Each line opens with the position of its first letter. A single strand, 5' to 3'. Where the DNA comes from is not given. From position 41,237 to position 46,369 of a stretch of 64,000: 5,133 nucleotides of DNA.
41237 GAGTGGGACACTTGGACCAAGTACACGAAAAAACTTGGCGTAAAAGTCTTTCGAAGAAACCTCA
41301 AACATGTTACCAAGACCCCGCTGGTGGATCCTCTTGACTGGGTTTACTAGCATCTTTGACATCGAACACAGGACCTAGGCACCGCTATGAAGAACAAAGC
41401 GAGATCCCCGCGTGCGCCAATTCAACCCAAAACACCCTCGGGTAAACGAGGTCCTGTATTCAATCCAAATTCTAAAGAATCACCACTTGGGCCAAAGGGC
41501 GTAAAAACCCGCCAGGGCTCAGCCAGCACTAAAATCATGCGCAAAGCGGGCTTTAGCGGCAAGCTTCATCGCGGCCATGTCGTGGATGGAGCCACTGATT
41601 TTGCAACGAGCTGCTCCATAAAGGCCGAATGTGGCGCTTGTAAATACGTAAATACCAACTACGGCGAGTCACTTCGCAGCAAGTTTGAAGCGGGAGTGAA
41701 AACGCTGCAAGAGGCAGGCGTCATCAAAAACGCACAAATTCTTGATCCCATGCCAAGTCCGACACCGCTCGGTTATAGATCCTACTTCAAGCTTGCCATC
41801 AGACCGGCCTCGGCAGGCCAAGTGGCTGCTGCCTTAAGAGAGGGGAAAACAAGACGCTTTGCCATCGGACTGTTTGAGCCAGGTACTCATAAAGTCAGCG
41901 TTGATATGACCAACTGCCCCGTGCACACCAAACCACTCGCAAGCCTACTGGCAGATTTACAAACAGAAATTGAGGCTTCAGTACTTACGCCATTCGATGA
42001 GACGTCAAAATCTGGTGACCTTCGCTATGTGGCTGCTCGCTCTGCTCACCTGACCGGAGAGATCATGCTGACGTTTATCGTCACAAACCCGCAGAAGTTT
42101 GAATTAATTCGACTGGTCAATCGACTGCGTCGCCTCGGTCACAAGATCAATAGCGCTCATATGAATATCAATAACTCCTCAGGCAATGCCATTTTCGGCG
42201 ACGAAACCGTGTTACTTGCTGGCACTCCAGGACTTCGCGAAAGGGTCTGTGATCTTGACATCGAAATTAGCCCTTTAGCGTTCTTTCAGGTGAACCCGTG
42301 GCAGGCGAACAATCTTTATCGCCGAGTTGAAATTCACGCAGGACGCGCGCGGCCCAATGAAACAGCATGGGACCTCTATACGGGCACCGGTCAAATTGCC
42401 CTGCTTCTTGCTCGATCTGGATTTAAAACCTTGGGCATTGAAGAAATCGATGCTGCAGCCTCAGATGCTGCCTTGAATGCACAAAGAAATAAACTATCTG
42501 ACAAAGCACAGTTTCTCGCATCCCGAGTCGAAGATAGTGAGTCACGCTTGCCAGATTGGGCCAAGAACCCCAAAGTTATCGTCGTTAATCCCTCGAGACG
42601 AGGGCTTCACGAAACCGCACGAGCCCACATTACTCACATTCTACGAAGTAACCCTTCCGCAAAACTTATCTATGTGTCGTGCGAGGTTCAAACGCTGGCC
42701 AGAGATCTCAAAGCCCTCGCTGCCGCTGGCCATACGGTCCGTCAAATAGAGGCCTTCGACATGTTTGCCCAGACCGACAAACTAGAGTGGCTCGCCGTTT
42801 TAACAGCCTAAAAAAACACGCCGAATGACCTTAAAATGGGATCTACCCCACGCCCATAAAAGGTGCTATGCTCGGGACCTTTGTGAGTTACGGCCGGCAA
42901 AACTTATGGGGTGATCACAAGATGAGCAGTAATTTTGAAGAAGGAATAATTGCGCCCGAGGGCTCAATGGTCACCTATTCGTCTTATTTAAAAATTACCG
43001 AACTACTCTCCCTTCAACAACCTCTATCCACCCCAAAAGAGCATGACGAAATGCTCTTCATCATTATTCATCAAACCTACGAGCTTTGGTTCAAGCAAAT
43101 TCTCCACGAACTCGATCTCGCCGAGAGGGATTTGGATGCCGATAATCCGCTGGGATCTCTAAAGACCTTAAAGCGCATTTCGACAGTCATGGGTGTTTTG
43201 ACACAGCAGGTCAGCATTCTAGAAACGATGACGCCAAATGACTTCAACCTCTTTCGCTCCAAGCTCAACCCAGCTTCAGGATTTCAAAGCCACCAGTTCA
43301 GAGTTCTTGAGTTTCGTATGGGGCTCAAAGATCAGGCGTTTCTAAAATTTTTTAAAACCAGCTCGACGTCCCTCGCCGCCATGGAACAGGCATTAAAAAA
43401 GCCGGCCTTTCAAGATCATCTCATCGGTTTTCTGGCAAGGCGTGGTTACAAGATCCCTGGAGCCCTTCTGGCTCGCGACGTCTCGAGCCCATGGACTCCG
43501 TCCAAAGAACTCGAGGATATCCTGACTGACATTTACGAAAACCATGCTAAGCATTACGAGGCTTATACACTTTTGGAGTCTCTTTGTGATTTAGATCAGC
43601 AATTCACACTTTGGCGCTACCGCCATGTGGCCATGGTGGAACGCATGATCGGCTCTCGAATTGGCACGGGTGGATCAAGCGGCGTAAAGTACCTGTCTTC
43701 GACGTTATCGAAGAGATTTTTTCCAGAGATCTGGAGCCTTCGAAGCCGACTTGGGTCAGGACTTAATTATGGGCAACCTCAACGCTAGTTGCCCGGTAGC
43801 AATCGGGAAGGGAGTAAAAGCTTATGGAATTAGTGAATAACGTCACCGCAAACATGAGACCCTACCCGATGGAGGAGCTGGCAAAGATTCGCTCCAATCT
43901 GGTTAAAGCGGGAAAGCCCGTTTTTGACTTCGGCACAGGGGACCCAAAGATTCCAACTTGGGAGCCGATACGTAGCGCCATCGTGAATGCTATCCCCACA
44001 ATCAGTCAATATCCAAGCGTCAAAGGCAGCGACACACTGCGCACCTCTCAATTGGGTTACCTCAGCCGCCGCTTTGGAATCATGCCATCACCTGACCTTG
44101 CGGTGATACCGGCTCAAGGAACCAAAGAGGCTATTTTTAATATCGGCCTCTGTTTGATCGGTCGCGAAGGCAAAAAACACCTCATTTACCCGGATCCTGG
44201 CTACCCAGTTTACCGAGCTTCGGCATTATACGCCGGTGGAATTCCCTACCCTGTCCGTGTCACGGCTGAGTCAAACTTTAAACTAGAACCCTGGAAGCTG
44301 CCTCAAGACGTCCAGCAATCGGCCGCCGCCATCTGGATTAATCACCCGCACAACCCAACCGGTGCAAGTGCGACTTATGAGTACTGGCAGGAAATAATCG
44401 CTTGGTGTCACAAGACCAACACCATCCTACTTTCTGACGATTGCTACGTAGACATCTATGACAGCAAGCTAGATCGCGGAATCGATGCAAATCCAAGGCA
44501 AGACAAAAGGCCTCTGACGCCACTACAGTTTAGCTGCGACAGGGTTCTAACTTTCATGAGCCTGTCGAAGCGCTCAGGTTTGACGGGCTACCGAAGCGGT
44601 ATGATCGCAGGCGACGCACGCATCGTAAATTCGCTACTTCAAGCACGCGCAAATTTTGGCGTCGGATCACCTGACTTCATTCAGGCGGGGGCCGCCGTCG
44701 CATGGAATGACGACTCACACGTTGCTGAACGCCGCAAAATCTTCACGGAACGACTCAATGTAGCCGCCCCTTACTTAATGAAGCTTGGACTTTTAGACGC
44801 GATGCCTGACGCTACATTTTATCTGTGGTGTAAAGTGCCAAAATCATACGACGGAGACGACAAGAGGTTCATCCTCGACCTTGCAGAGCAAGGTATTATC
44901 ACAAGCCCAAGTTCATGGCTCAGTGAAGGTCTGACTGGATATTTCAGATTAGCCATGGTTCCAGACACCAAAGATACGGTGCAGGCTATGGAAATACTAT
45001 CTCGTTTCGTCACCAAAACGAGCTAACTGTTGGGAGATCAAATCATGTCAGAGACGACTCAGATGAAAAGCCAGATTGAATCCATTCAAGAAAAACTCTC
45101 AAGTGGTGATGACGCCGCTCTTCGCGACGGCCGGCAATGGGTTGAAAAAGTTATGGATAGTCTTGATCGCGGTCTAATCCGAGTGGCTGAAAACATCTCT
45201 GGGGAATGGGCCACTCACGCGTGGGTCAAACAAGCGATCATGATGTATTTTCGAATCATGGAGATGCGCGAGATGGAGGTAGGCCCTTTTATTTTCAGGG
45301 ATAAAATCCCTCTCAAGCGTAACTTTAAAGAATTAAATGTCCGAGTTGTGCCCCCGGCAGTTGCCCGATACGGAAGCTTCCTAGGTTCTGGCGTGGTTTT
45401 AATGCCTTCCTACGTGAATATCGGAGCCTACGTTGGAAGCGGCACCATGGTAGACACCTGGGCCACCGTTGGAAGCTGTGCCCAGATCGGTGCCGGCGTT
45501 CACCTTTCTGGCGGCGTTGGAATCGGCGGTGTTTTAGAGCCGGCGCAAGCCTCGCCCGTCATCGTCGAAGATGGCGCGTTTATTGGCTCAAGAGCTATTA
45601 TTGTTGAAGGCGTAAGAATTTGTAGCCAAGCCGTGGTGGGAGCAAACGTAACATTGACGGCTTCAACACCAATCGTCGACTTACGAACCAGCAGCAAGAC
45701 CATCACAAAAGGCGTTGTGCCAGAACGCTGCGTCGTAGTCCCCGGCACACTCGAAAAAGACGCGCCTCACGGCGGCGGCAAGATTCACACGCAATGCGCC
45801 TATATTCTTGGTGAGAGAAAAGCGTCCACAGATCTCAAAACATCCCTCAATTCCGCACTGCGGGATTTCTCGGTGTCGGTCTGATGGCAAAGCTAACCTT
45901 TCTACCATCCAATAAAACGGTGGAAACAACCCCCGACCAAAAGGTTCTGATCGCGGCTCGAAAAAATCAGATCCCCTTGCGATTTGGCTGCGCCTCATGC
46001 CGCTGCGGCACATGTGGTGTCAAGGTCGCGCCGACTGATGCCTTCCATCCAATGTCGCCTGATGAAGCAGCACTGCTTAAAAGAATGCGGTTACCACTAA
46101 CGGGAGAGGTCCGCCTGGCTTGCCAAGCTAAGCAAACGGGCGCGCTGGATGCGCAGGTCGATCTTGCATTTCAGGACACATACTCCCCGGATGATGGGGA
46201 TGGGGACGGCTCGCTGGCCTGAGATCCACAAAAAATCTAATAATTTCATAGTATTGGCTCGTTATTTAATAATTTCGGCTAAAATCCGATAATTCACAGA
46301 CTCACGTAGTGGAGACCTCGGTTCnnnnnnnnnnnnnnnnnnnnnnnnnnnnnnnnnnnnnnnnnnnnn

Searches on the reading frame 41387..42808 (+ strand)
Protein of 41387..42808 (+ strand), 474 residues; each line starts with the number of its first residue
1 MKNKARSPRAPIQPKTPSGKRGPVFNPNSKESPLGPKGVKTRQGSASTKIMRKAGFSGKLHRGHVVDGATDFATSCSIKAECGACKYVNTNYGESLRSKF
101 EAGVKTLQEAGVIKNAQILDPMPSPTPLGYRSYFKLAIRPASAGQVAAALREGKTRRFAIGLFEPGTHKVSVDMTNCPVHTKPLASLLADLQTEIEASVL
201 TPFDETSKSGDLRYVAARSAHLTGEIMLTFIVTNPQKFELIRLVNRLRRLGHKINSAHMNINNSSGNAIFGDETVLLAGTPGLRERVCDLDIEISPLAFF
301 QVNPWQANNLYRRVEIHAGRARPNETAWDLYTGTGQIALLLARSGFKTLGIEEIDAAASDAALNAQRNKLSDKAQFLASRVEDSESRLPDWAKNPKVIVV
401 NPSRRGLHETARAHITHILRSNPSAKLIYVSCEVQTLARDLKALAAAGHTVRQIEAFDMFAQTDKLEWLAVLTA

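Call 64: search_protein_families(library=pfam, proteins=[window:41387-42808:+], max_evalue=0.001)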
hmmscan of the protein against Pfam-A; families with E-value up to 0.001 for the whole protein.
window:41387-42808:+ (474 aa): 1 family
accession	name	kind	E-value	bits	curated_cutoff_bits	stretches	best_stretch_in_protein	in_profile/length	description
PF05958.17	tRNA_U5-meth_tr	-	2.8e-08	33.6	23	1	328-468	206-350/357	tRNA (Uracil-5-)-methyltransferase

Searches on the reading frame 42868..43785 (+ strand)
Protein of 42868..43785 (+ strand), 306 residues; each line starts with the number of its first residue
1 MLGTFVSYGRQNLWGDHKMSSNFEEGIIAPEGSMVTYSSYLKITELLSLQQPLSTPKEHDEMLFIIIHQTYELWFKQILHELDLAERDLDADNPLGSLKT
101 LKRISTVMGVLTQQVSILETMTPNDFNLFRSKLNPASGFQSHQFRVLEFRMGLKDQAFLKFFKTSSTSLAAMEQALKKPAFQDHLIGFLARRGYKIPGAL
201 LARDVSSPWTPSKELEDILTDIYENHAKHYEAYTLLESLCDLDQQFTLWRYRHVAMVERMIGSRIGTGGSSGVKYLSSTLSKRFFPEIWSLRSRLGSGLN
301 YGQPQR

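Call 64: search_protein_families(library=pfam, proteins=[window:42868-43785:+], max_evalue=0.001)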
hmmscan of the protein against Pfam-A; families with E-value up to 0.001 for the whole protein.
window:42868-43785:+ (306 aa): 1 family
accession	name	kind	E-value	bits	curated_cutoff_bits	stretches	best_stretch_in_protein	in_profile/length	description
PF03301.18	Trp_dioxygenase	-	1.7e-67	228.7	34.9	2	29-167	9-155/346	Tryptophan 2,3-dioxygenase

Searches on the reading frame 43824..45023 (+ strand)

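Call 64: search_protein_families(library=pfam, proteins=[window:43824-45023:+], max_evalue=0.001)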
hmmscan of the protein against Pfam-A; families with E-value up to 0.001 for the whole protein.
window:43824-45023:+ (400 aa): 1 family
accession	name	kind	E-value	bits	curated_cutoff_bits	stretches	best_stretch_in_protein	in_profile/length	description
PF00155.27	Aminotran_1_2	-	1.5e-39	136.7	19.7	1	32-384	2-353/361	Aminotransferase class I and II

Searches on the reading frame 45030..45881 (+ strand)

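Call 64: search_protein_families(library=pfam, proteins=[window:45030-45881:+], max_evalue=0.001)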
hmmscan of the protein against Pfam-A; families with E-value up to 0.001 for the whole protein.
window:45030-45881:+ (284 aa): 3 families
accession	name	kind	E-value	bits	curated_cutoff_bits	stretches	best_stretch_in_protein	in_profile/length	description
PF14805.11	THDPS_N_2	-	4.5e-17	62.4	25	1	11-76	1-67/67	Tetrahydrodipicolinate N-succinyltransferase N-terminal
PF00132.30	Hexapep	-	1.9e-11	43.6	27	2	177-210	2-35/36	Bacterial transferase hexapeptide (six repeats)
PF14602.12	Hexapep_2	-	1.7e-09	37.7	27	1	176-211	1-34/34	Hexapeptide repeat of succinyl-transferase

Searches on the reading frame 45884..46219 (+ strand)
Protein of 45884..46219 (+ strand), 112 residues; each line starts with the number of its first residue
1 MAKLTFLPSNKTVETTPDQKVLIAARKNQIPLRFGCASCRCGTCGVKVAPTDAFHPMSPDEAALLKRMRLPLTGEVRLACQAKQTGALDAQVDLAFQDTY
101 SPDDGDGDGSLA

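Call 64: search_protein_families(library=pfam, proteins=[window:45884-46219:+], max_evalue=0.001)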
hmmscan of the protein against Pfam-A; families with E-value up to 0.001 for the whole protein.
window:45884-46219:+ (112 aa): 1 family
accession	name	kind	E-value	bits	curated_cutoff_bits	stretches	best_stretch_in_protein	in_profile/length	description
PF00111.32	Fer2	-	2e-09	37.7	21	1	8-83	5-75/77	2Fe-2S iron-sulfur cluster binding domain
